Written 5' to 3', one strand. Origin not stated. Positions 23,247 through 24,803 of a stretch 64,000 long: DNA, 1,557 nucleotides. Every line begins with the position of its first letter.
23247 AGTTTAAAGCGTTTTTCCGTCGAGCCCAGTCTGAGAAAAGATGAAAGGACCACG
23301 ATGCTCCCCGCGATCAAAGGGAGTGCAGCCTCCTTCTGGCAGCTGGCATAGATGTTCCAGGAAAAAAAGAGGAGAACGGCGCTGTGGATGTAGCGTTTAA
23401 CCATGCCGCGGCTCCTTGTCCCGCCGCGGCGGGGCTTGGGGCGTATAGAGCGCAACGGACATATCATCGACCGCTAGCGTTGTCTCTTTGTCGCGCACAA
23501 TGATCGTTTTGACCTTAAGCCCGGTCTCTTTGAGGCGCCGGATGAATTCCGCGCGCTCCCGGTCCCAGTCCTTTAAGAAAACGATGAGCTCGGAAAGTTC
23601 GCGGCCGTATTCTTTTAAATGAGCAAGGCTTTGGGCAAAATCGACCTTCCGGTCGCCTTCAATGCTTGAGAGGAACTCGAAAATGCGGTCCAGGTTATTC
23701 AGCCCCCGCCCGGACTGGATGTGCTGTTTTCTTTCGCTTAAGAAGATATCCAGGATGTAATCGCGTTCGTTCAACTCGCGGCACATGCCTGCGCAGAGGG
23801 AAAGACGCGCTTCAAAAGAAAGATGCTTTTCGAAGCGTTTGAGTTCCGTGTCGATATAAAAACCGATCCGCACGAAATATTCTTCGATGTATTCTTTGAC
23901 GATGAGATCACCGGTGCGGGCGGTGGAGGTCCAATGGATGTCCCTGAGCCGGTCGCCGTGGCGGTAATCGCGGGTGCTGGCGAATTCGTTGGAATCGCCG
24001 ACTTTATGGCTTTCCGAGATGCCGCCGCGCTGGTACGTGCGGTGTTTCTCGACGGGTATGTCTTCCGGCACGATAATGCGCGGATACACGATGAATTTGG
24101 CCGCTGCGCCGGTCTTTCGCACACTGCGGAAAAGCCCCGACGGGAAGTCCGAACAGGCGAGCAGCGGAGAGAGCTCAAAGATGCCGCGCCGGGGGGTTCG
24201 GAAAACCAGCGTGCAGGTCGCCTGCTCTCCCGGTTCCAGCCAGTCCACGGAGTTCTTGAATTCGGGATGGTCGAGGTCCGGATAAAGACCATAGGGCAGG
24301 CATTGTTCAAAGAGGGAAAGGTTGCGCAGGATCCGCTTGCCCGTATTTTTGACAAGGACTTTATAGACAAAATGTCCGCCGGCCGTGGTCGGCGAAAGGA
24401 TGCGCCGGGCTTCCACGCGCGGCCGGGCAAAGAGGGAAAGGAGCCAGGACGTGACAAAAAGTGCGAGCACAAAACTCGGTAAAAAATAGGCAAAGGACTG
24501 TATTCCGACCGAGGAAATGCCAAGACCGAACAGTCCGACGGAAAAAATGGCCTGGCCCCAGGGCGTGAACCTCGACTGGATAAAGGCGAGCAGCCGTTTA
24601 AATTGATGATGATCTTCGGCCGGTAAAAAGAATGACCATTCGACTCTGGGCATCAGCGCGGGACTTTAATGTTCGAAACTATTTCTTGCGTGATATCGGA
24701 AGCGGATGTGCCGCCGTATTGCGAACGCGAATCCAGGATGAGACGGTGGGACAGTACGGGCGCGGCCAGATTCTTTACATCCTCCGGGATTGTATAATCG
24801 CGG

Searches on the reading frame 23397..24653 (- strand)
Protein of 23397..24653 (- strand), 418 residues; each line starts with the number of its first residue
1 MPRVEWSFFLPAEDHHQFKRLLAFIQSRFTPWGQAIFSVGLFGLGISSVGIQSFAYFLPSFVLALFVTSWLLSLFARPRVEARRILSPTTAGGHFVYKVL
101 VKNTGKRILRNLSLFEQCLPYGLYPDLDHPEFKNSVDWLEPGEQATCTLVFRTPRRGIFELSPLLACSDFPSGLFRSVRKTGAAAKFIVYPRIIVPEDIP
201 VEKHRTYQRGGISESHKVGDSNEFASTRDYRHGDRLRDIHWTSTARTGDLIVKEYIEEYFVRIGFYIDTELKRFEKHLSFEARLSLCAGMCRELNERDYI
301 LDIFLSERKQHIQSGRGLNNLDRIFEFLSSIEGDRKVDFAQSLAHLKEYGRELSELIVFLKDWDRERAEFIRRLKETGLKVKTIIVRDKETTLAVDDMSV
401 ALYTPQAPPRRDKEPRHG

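Call 93: search_protein_families(library=pfam, proteins=[window:23397-24653:-], max_evalue=0.0001)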
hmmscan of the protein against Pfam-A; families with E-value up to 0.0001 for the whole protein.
window:23397-24653:- (418 aa): 1 family
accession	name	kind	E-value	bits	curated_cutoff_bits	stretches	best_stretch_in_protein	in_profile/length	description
PF01882.25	DUF58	-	4.8e-07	29.6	23.4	1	227-391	2-174/216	Protein of unknown function DUF58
